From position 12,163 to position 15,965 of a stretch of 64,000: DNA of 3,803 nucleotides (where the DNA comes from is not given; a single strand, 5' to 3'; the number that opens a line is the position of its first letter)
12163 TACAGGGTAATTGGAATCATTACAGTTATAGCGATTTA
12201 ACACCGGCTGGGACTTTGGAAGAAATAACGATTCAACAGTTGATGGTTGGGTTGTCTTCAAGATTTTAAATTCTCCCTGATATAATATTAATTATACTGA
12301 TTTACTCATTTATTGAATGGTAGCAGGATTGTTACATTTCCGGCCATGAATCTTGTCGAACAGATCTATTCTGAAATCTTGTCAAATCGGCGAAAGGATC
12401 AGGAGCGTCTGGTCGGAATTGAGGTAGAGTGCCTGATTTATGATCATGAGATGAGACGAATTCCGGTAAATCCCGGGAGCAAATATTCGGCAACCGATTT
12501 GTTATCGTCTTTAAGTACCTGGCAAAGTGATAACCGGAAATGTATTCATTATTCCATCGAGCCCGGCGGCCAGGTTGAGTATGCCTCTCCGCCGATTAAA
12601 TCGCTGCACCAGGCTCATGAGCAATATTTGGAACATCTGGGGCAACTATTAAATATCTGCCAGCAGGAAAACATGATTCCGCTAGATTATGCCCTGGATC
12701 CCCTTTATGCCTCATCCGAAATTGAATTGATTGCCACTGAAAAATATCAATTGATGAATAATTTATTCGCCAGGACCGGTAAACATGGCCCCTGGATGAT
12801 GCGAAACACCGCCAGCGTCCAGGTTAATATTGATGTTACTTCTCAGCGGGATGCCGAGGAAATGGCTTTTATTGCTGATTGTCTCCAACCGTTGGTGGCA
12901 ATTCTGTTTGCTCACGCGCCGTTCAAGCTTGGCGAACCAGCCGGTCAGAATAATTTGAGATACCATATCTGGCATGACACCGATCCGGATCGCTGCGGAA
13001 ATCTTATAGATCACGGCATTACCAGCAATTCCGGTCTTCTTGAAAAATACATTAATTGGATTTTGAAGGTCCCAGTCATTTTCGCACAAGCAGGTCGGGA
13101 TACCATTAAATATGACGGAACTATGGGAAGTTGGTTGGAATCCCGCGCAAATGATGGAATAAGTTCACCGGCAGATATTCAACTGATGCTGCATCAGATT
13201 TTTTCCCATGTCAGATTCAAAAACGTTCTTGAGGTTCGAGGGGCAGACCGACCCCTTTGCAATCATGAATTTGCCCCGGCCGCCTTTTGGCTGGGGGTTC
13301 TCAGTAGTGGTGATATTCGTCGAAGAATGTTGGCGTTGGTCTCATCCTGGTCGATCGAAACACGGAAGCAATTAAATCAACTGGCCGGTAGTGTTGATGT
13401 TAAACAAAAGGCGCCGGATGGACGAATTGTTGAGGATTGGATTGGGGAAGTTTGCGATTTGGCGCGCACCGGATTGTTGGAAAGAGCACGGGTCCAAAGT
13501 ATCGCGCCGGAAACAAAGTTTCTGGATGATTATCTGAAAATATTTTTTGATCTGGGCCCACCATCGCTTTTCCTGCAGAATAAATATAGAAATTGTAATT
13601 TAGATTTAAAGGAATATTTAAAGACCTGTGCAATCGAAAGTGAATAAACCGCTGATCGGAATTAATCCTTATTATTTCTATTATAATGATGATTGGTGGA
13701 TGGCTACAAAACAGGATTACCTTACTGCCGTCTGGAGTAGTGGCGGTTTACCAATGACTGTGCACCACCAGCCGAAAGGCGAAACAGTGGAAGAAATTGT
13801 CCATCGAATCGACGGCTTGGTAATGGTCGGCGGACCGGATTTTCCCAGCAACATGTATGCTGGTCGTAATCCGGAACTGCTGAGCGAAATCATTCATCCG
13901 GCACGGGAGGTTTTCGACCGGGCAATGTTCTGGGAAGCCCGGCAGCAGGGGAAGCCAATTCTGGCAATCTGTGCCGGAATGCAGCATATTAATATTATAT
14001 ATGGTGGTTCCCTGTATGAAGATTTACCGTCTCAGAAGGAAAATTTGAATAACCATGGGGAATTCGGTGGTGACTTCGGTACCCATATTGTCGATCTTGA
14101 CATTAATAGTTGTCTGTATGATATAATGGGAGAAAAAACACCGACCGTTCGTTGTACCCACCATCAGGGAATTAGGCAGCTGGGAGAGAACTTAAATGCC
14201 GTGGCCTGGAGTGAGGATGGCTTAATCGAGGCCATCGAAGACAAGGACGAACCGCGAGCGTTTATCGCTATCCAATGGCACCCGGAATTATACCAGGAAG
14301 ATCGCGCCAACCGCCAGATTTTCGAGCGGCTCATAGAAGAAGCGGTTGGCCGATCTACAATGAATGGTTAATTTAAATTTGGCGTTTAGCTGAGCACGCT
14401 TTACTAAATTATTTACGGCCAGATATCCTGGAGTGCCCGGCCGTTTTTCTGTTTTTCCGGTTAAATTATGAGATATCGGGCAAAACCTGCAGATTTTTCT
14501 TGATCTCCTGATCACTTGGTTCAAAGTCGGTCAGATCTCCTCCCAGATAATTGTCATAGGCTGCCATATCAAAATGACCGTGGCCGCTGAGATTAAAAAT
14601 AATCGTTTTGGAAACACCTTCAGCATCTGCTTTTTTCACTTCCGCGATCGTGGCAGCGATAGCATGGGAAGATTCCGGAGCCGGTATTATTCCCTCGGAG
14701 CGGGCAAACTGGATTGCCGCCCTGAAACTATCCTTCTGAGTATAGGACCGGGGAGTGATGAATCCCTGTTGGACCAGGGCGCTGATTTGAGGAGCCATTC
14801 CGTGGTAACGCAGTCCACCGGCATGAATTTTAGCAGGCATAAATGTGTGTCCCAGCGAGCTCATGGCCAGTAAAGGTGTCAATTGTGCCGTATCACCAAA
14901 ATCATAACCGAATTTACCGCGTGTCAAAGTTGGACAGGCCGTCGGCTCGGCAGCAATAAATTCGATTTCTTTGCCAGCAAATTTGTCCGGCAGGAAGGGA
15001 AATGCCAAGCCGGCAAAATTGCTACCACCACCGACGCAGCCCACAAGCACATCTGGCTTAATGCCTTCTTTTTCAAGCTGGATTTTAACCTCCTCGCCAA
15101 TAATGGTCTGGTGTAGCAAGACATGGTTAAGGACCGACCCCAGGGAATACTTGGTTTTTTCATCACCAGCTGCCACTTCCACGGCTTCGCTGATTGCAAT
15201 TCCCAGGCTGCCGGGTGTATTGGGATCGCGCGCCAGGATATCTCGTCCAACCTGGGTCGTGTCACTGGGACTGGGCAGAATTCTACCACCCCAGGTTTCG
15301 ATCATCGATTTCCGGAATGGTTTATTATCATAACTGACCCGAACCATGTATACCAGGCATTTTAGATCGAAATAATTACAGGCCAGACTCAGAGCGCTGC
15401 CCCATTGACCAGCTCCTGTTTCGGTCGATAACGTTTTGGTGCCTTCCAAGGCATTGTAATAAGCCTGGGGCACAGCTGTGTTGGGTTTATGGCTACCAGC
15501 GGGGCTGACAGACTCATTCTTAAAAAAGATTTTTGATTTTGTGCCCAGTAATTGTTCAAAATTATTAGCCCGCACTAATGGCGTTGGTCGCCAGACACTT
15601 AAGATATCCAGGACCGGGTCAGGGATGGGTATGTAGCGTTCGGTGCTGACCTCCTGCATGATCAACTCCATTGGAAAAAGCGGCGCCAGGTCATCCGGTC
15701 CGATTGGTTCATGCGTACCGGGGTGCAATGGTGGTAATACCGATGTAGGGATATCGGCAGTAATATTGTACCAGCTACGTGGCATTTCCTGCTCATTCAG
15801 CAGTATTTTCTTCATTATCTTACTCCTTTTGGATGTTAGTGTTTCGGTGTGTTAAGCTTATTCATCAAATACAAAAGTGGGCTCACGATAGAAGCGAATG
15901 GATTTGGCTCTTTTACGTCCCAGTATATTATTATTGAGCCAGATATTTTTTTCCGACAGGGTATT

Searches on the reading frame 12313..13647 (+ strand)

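Call 7: search_protein_families(library=pfam, proteins=[window:12313-13647:+], max_evalue=0.01)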
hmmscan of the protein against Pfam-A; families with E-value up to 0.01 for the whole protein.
window:12313-13647:+ (444 aa): 1 family
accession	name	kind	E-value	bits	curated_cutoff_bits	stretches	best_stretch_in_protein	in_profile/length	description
PF04107.18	GCS2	-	2.3e-29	103.1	21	1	35-328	2-272/291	Glutamate-cysteine ligase family 2(GCS2)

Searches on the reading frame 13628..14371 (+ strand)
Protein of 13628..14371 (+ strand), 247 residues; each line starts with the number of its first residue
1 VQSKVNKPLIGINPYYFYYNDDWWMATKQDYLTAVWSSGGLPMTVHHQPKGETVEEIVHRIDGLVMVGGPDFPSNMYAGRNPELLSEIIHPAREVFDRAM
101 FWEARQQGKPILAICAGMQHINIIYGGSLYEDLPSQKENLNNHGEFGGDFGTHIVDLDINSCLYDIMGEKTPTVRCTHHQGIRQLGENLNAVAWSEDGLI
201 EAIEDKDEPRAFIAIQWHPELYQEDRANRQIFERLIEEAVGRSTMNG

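Call 7: search_protein_families(library=pfam, proteins=[window:13628-14371:+], max_evalue=0.01)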
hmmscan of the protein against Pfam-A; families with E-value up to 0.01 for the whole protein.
window:13628-14371:+ (247 aa): 2 families
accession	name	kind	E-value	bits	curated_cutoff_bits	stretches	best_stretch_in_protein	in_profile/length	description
PF07722.19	Peptidase_C26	-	1.1e-50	172.9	20.5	1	8-220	1-219/219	Peptidase C26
PF00117.34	GATase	-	4.5e-17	62.8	22.8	1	48-236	27-188/190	Glutamine amidotransferase class-I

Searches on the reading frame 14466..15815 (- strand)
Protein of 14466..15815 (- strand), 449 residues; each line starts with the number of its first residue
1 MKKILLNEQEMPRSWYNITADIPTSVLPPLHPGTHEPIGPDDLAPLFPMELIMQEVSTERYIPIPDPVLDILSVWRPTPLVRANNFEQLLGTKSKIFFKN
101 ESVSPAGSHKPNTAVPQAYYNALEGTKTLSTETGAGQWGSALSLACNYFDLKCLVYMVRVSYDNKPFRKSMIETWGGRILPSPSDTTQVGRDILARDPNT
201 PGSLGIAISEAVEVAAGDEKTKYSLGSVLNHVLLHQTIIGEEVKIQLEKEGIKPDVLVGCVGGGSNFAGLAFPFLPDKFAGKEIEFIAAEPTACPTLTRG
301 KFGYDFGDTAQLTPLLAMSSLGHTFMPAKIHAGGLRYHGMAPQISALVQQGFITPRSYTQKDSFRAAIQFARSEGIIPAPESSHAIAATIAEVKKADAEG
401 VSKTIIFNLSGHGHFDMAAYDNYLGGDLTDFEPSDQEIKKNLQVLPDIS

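Call 7: search_protein_families(library=pfam, proteins=[window:14466-15815:-], max_evalue=0.01)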
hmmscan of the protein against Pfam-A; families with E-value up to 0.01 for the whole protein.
window:14466-15815:- (449 aa): 1 family
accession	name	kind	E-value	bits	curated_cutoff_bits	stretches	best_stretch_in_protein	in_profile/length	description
PF00291.31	PALP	-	1.8e-36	126.4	35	1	74-411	4-295/295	Pyridoxal-phosphate dependent enzyme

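Call 35: search_protein_families(library=ncbifam, proteins=[window:14466-15815:-], max_evalue=0.01)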
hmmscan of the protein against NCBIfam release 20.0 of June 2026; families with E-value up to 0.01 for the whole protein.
window:14466-15815:- (449 aa): 23 families
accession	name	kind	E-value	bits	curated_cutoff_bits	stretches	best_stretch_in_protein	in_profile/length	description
NF009057.0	PRK12391.1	equivalog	4.6e-212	704.4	366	1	2-438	4-440/441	TrpB-like pyridoxal phosphate-dependent enzyme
TIGR01415.1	trpB_rel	hypoth_equivalog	4.6e-188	625.2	518.85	1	11-425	1-417/419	TrpB-like pyridoxal phosphate-dependent enzyme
NF010376.0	PRK13803.1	equivalog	1.4e-48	166.2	819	1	76-424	259-595/600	bifunctional phosphoribosylanthranilate isomerase/tryptophan synthase subunit beta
TIGR00263.1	trpB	equivalog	3.5e-45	154.7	392.45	1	75-419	48-380/385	tryptophan synthase subunit beta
NF010375.0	PRK13802.1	equivalog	4e-31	107.8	1386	1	74-430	323-678/695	bifunctional indole-3-glycerol phosphate synthase/tryptophan synthase subunit beta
NF004996.0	PRK06381.1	equivalog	2.9e-09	36.4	266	1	77-180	15-113/319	threonine synthase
TIGR01139.1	cysK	equivalog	1.3e-07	31.1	350.95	1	78-303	8-210/298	cysteine synthase A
TIGR02079.1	THD1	equivalog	3e-06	26.3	440.55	0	232-298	150-211/410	threonine ammonia-lyase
TIGR01136.1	cysKM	subfamily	5.7e-06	25.9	344.15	1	78-303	8-210/299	cysteine synthase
NF006390.0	PRK08639.1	equivalog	6.7e-06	25.3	421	0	71-161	19-107/418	threonine ammonia-lyase IlvA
TIGR00260.1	thrC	equivalog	7.2e-06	25.4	167.1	0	216-399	144-320/340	threonine synthase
NF006050.0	PRK08197.1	equivalog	1.9e-05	23.6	303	1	78-158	81-159/406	threonine synthase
NF040741.1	ornith_OrtB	equivalog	5.9e-05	21.7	550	1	91-165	79-150/464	2-amino-4-oxopentanoate thiolase subunit OrtB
NF006094.0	PRK08246.1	subfamily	6.5e-05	22.5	331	0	238-299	152-208/310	serine/threonine dehydratase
NF007989.0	PRK10717.1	equivalog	0.00017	20.8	387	1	77-294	14-215/334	cysteine synthase A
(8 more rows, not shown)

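Call 38: find_homologous_proteins(query=window:14466-15815:-, max_evalue=1e-100)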
Query window:14466-15815:- (449 aa): 8000 proteins with E <= 1e-100 among 8000 candidates; the best 120 are listed.
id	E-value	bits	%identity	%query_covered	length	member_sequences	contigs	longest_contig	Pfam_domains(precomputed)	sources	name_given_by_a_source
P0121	0.0e+0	1027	100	100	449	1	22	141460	PF00291.32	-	-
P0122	0.0e+0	1016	99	100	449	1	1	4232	PF00291.32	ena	-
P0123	0.0e+0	1015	99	100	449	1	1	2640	PF00291.32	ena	-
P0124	0.0e+0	1012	98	100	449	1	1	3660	PF00291.32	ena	-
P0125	8.4e-298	1006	98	100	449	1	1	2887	PF00291.32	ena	-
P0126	1.4e-288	975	96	100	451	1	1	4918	PF00291.32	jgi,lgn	-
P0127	5.7e-268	907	87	100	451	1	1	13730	PF00291.32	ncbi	-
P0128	8.7e-237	804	77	100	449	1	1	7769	PF00291.32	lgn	-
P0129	2.3e-236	803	77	100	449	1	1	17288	PF00291.32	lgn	-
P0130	5.3e-210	716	69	99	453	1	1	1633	PF00291.32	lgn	-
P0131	4.8e-209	713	68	100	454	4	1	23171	PF00291.32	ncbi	-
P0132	1.2e-208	712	68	100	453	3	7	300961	PF00291.32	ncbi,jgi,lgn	jgi:tryptophan synthase beta chain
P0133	8.6e-208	709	69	100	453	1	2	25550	PF00291.32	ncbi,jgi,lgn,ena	ncbi:MAG: TrpB-like pyridoxal phosphate-dependent enzyme [Candidatus Neomarinimicrobiota bacterium]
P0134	3.2e-207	707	68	99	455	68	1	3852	PF00291.32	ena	-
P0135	9.3e-207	705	67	99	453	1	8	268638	PF00291.32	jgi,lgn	-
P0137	8.3e-206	702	69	98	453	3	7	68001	PF00291.32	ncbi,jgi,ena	-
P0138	1.8e-205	701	66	100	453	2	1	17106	PF00291.32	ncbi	ncbi:MAG: TrpB-like pyridoxal phosphate-dependent enzyme [Candidatus Neomarinimicrobiota bacterium]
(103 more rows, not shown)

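Call 39: find_encoding_contigs(protein=P0129, flank=2500, max_places=2)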
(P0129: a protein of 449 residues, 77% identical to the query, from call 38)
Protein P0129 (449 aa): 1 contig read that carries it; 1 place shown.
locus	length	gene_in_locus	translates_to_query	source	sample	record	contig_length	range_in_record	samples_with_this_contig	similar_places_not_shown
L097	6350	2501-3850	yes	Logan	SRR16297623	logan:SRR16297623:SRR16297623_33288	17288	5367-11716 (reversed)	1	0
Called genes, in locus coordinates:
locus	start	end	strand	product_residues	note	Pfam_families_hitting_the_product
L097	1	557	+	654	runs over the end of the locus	PF13415:Beta-prop_FBX42 (weak), PF24681:Kelch_KLHDC2_KLHL20_DRC7, PF24981:Beta-prop_ATRN-LZTR1 (weak)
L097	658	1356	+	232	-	PF01008:IF-2B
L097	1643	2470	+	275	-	-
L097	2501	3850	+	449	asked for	PF00291:PALP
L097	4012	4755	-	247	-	PF00657:Lipase_GDSL, PF13472:Lipase_GDSL_2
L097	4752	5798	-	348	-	PF01095:Pectinesterase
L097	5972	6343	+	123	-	PF01081:Aldolase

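Call 40: find_encoding_contigs(protein=P0133, flank=2500, max_places=2)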
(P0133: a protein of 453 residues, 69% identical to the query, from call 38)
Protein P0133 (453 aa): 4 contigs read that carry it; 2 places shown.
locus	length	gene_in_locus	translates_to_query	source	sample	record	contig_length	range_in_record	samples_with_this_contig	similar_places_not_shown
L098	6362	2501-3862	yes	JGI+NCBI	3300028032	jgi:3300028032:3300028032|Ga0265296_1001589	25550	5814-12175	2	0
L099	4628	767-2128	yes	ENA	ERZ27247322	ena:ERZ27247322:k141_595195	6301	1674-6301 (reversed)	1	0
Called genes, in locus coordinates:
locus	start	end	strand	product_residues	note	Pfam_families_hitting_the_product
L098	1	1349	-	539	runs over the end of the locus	PF02554:CstA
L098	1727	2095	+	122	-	-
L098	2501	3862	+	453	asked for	PF00291:PALP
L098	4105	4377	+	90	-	-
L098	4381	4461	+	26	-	-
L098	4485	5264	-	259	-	-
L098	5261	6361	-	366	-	PF03372:Exo_endo_phos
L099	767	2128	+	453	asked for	PF00291:PALP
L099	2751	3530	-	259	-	-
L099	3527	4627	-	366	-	PF03372:Exo_endo_phos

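Call 41: find_encoding_contigs(protein=P0132, flank=2500, max_places=2)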
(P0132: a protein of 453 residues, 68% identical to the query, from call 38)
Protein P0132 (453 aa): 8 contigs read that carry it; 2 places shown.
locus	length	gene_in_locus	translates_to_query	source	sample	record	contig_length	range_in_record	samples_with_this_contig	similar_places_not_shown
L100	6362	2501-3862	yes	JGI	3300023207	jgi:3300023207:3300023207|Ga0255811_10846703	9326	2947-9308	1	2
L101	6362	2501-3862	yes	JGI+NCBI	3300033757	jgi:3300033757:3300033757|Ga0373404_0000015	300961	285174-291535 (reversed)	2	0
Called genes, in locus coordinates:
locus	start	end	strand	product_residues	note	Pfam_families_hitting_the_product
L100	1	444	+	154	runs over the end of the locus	-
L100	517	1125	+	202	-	-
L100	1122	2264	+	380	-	-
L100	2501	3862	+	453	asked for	PF00291:PALP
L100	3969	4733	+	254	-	PF01863:YgjP-like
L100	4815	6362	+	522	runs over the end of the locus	?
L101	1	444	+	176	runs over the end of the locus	-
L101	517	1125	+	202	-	-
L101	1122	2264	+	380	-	-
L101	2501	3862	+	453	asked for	PF00291:PALP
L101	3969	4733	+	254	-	PF01863:YgjP-like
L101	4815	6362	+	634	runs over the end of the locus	PF17297:PEPCK_N, PF00821:PEPCK_GTP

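Call 42: find_encoding_contigs(protein=P0138, flank=2500, max_places=2)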
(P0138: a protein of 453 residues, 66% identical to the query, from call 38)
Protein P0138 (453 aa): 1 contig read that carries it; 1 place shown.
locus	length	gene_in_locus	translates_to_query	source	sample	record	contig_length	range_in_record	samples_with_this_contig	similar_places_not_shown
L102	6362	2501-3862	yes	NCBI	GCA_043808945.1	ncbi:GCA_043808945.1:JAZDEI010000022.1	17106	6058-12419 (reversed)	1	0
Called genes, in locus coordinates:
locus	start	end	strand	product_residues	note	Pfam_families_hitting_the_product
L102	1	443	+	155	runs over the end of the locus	-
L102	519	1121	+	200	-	-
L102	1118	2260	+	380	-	-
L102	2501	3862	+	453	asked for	PF00291:PALP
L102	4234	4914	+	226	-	-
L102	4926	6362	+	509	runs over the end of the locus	-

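Call 70: find_encoding_contigs(protein=P0137, flank=1500, max_places=2)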
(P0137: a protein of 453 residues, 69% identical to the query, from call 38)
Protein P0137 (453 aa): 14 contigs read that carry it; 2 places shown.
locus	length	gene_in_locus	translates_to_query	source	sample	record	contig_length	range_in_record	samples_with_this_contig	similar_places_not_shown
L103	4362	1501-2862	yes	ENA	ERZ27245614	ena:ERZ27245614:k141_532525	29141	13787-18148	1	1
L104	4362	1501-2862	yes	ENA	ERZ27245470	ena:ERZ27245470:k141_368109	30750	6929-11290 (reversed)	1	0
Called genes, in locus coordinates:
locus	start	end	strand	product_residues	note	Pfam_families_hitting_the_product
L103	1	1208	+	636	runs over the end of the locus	PF00474:SSF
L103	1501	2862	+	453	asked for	PF00291:PALP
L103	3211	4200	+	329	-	PF09603:Fib_succ_major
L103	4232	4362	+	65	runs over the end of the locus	-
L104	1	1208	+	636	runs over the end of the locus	PF00474:SSF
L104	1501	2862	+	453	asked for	PF00291:PALP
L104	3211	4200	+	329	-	PF09603:Fib_succ_major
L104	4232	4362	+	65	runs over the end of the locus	-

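Call 71: find_encoding_contigs(protein=P0131, flank=1500, max_places=2)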
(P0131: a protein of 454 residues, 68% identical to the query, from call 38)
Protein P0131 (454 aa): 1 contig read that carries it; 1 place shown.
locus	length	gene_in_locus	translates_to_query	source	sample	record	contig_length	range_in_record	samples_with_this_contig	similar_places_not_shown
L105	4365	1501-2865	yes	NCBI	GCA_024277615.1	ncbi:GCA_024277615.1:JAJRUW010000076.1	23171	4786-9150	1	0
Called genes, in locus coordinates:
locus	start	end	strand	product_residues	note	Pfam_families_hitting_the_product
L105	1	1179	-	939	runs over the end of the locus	PF00082:Peptidase_S8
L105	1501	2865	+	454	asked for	PF00291:PALP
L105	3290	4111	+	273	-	PF01435:Peptidase_M48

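Call 72: find_encoding_contigs(protein=P0135, flank=1500, max_places=2)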
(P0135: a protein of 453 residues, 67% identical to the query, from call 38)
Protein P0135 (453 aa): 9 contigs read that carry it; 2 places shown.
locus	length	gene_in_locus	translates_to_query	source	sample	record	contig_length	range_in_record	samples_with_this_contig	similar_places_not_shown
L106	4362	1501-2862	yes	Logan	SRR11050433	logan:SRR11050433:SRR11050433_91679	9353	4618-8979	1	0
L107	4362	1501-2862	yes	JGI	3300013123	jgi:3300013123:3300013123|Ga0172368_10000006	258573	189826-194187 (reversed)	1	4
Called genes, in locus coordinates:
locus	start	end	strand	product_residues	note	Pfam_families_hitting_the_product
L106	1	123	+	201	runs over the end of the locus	-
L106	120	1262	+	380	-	-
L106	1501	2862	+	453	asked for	PF00291:PALP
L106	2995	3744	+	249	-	PF01863:YgjP-like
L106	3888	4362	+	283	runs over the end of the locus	?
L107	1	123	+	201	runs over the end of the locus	-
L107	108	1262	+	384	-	-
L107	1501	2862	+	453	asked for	PF00291:PALP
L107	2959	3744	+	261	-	PF01863:YgjP-like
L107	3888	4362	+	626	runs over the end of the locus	PF17297:PEPCK_N, PF00821:PEPCK_GTP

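Call 73: find_encoding_contigs(protein=P0124, flank=1500, max_places=2)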
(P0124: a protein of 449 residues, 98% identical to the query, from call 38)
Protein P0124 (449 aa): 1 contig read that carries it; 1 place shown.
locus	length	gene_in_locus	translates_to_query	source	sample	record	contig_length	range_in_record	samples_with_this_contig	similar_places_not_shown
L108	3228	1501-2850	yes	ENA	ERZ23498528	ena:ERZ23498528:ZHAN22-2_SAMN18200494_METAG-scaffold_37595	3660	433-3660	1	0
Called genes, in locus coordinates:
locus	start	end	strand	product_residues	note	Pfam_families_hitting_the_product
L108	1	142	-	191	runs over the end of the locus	?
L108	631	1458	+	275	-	-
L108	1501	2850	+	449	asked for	PF00291:PALP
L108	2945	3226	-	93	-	?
